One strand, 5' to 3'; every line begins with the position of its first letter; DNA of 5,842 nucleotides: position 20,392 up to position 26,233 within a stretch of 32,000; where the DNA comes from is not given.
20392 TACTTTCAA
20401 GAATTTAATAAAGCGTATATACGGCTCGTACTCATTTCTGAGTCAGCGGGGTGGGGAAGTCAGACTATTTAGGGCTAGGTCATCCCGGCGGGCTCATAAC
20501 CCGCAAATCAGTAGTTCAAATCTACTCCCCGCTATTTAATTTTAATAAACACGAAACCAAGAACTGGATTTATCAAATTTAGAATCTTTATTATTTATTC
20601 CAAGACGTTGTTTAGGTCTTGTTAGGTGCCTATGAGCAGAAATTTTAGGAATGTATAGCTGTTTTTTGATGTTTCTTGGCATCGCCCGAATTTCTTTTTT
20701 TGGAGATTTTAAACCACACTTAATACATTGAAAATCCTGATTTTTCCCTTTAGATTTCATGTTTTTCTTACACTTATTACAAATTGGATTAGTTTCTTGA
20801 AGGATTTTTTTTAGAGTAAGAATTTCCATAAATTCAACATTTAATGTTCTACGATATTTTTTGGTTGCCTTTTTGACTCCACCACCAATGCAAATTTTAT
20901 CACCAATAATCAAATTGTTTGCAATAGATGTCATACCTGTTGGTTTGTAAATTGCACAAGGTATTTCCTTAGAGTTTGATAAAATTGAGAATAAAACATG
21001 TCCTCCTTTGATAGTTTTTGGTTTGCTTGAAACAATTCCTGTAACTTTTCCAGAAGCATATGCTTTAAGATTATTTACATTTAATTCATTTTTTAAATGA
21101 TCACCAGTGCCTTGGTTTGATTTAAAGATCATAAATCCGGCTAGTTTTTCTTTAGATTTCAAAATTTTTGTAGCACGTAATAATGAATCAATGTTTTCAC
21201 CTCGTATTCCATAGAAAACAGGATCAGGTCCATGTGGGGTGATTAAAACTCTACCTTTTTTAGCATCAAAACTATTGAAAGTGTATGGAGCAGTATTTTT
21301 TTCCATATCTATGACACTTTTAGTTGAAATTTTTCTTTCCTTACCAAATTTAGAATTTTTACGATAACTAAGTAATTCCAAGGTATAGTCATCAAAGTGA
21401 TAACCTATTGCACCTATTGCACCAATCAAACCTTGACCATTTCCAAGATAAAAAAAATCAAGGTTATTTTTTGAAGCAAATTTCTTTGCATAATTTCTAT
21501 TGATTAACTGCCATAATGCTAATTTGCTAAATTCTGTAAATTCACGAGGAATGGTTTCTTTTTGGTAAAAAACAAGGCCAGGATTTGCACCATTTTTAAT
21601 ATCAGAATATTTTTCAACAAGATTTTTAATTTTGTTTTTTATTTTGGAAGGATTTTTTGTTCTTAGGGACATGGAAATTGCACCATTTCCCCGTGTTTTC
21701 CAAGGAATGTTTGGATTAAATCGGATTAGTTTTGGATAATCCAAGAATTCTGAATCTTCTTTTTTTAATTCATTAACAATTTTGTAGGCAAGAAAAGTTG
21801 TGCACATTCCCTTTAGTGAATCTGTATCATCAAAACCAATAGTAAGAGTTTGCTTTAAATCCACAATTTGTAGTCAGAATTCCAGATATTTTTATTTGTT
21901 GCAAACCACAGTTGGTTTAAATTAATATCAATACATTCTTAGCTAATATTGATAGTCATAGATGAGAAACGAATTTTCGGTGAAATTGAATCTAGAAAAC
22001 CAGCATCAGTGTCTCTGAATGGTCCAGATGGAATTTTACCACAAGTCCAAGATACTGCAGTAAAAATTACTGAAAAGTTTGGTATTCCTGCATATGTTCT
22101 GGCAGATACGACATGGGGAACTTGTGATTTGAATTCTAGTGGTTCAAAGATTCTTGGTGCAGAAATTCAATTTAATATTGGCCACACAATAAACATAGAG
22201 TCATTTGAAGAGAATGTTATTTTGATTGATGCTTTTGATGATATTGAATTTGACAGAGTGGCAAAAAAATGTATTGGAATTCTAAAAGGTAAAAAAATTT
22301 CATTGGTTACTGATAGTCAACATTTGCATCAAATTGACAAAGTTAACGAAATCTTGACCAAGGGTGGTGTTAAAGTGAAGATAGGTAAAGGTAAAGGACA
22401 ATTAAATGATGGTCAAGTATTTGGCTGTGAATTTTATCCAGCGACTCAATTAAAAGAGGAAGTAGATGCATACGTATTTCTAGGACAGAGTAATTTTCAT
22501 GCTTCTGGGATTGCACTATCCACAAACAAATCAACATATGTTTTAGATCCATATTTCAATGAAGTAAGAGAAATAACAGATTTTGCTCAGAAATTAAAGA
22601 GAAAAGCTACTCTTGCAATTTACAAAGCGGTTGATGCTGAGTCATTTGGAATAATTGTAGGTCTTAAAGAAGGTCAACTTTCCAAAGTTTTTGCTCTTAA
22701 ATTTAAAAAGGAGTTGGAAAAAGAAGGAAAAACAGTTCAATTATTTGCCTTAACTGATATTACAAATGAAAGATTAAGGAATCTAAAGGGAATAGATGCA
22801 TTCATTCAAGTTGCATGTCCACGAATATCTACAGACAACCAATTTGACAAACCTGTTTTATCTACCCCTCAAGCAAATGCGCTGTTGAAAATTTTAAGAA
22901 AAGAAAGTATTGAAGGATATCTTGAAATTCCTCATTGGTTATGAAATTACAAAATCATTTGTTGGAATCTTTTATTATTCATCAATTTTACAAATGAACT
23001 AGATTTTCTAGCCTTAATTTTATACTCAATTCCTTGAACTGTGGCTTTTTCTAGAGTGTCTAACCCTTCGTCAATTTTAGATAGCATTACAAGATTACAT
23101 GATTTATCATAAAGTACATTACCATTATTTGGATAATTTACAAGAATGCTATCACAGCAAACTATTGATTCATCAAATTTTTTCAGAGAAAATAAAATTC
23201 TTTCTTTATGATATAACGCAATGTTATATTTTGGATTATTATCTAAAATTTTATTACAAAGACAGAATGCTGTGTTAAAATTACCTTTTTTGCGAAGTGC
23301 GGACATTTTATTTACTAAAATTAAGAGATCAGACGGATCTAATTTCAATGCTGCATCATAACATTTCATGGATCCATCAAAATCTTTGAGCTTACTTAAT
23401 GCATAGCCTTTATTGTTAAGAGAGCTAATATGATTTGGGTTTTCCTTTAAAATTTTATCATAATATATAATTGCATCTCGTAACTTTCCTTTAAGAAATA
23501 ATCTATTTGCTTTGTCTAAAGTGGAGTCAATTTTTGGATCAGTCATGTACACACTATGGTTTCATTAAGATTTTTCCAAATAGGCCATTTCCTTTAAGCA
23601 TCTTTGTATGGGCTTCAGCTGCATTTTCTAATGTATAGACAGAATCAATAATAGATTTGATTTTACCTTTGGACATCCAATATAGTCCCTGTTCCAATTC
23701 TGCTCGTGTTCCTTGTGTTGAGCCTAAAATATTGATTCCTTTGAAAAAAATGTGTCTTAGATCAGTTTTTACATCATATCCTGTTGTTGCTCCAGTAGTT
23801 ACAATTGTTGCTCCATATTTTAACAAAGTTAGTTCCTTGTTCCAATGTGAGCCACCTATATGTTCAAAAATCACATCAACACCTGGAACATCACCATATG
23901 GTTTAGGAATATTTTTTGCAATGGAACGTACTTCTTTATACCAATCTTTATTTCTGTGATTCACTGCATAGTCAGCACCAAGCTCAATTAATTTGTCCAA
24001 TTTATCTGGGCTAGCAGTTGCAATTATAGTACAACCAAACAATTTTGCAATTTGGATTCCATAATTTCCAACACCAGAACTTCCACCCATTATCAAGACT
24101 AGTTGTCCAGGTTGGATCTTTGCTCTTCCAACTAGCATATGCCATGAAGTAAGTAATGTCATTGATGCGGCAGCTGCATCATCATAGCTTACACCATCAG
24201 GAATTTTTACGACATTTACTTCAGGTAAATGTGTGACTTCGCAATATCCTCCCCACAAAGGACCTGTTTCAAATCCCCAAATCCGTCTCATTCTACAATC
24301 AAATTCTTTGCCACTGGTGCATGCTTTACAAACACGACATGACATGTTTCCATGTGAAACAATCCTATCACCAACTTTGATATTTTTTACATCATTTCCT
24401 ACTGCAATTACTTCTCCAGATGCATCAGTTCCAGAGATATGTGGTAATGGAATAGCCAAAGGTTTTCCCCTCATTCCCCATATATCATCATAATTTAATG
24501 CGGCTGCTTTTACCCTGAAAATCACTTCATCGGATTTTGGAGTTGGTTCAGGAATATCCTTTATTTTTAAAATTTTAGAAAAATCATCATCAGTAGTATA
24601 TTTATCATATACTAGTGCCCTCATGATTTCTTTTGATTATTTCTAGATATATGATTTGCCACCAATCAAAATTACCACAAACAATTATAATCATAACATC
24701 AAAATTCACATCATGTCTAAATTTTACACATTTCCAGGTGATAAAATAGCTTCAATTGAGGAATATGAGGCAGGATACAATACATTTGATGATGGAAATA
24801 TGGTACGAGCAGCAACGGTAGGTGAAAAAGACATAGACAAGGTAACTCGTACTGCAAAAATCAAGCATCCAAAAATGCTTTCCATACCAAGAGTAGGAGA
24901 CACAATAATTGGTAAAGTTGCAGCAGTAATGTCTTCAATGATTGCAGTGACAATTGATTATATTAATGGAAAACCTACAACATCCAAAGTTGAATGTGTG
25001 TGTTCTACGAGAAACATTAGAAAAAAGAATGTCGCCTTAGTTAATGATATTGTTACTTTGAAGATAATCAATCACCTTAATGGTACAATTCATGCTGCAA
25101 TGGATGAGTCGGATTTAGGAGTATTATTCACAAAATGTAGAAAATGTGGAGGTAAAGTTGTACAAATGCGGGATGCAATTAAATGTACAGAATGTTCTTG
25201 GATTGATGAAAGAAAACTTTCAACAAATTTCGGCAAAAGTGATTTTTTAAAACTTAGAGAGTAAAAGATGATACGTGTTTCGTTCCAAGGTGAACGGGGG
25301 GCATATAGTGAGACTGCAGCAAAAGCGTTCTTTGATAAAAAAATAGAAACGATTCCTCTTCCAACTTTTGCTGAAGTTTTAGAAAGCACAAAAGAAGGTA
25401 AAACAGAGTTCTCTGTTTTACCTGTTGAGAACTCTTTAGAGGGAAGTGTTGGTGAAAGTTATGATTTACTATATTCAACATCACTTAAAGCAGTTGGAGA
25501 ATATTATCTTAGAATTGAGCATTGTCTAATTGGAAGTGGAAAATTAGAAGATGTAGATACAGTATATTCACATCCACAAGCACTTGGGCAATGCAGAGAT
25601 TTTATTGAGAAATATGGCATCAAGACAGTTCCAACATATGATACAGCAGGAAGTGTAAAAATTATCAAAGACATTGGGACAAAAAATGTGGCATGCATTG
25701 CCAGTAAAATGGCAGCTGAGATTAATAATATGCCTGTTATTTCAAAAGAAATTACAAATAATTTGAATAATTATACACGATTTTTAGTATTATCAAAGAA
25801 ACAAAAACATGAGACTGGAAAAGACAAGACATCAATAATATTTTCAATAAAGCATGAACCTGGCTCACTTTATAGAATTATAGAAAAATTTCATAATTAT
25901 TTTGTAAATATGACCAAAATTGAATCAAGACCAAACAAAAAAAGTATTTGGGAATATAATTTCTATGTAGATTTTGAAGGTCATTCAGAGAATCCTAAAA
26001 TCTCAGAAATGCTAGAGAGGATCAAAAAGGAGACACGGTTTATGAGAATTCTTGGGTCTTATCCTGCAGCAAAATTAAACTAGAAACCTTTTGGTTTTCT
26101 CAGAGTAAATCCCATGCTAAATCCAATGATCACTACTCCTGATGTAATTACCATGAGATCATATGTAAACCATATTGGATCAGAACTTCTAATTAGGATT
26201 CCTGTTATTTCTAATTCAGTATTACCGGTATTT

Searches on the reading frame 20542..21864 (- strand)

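Call 11: search_protein_families(library=pfam, proteins=[window:20542-21864:-], max_evalue=0.001)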
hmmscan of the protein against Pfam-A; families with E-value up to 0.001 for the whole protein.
window:20542-21864:- (440 aa): 3 families
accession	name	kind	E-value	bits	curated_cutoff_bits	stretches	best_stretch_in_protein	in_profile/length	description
PF08489.16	TiaS_FLD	-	3.2e-37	127.6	21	1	143-256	1-116/116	TiaS FLD domain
PF22641.2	TiaS_TCKD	-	1e-27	97.5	27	1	9-139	2-153/156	TiaS TCKD domain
PF23783.1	Zn_ribbon_TiaS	-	2.8e-13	49.8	27.3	1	359-399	1-41/41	TiaS C-terminal zinc ribbon domain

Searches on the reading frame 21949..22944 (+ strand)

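Call 11: search_protein_families(library=pfam, proteins=[window:21949-22944:+], max_evalue=0.001)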
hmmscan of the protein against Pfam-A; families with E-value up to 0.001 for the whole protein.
window:21949-22944:+ (331 aa): 1 family
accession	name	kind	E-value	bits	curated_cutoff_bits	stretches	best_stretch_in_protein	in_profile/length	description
PF01866.22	Diphthamide_syn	-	2.3e-71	241.2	33.2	1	26-319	2-297/302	Putative diphthamide synthesis protein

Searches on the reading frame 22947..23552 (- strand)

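Call 11: search_protein_families(library=pfam, proteins=[window:22947-23552:-], max_evalue=0.001)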
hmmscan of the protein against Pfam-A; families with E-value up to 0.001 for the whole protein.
window:22947-23552:- (201 aa): 12 families
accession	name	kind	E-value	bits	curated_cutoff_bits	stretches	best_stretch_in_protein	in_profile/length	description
PF00515.34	TPR_1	-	5.9e-18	64.3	27.8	1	44-75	3-34/34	Tetratricopeptide repeat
PF07719.23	TPR_2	-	1.5e-15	56.3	27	1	45-75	4-34/34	Tetratricopeptide repeat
PF13181.12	TPR_8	-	1.2e-10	41.1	25.7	1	43-74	2-33/34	Tetratricopeptide repeat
PF25062.1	ARM_TT21_N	-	6.1e-10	39.6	40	1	16-129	108-221/222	Tetratricopeptide repeat protein 21 N-terminal ARM repeat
PF13431.12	TPR_17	-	5.7e-09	36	24.4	1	30-59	1-30/34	Tetratricopeptide repeat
PF13428.12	TPR_14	-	1.8e-08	34.7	23.5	0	49-80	8-39/44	Tetratricopeptide repeat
PF12895.13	ANAPC3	-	3.4e-08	34.1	27.2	0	83-131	30-77/82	Anaphase-promoting complex, cyclosome, subunit 3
PF13414.12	TPR_11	-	2.1e-07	30.9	26.8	0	49-77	1-29/42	TPR repeat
PF14559.12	TPR_19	-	1.5e-06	28.8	25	0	19-75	2-58/68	Tetratricopeptide repeat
PF13432.12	TPR_16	-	5.6e-06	27.1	32.7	1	12-75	1-64/65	Tetratricopeptide repeat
PF13174.12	TPR_6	-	5.8e-06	27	26.3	0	20-41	11-33/33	Tetratricopeptide repeat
PF01239.28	PPTA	-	5.9e-06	26.2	29.5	0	25-55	2-32/32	Protein prenyltransferase alpha subunit repeat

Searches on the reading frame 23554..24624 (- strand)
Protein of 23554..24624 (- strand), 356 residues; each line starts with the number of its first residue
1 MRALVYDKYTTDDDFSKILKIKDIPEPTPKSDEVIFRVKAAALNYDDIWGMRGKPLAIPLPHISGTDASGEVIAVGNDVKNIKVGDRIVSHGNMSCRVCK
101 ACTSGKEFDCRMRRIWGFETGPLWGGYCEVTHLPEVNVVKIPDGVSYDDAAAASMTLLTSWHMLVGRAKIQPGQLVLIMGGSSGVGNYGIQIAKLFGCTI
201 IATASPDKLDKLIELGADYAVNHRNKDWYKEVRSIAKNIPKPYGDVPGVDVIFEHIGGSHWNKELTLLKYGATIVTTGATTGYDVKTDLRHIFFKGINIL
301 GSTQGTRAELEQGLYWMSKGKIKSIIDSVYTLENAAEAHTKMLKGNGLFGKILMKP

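Call 11: search_protein_families(library=pfam, proteins=[window:23554-24624:-], max_evalue=0.001)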
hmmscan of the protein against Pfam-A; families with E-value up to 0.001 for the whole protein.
window:23554-24624:- (356 aa): 3 families
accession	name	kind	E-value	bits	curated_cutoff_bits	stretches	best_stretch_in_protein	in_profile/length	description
PF00107.32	ADH_zinc_N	-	3.6e-24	85.6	31.8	1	184-318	1-128/129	Zinc-binding dehydrogenase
PF08240.17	ADH_N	-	5e-23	81.8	23.5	1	31-143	2-104/104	Alcohol dehydrogenase GroES-like domain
PF13602.12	ADH_zinc_N_2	-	3.4e-14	54.4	27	1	215-352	1-132/134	Zinc-binding dehydrogenase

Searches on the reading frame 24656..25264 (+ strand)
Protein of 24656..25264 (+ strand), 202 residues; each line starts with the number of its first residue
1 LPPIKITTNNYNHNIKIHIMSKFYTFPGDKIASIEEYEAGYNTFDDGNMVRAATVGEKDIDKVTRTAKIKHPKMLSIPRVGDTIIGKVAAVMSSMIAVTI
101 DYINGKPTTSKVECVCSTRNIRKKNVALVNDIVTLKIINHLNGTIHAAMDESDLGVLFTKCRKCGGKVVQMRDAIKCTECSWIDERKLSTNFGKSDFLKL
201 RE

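Call 11: search_protein_families(library=pfam, proteins=[window:24656-25264:+], max_evalue=0.001)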
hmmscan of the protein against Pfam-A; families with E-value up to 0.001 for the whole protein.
window:24656-25264:+ (202 aa): 1 family
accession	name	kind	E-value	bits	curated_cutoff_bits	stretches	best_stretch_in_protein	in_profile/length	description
PF14382.12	ECR1_N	-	1e-06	28.9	27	1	26-61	3-38/38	Exosome complex exonuclease RRP4 N-terminal region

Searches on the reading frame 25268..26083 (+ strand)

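Call 11: search_protein_families(library=pfam, proteins=[window:25268-26083:+], max_evalue=0.001)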
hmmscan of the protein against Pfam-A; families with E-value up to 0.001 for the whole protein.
window:25268-26083:+ (271 aa): 1 family
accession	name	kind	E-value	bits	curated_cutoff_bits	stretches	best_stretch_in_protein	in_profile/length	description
PF00800.23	PDT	-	5.2e-61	206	25.2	1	4-179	1-180/181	Prephenate dehydratase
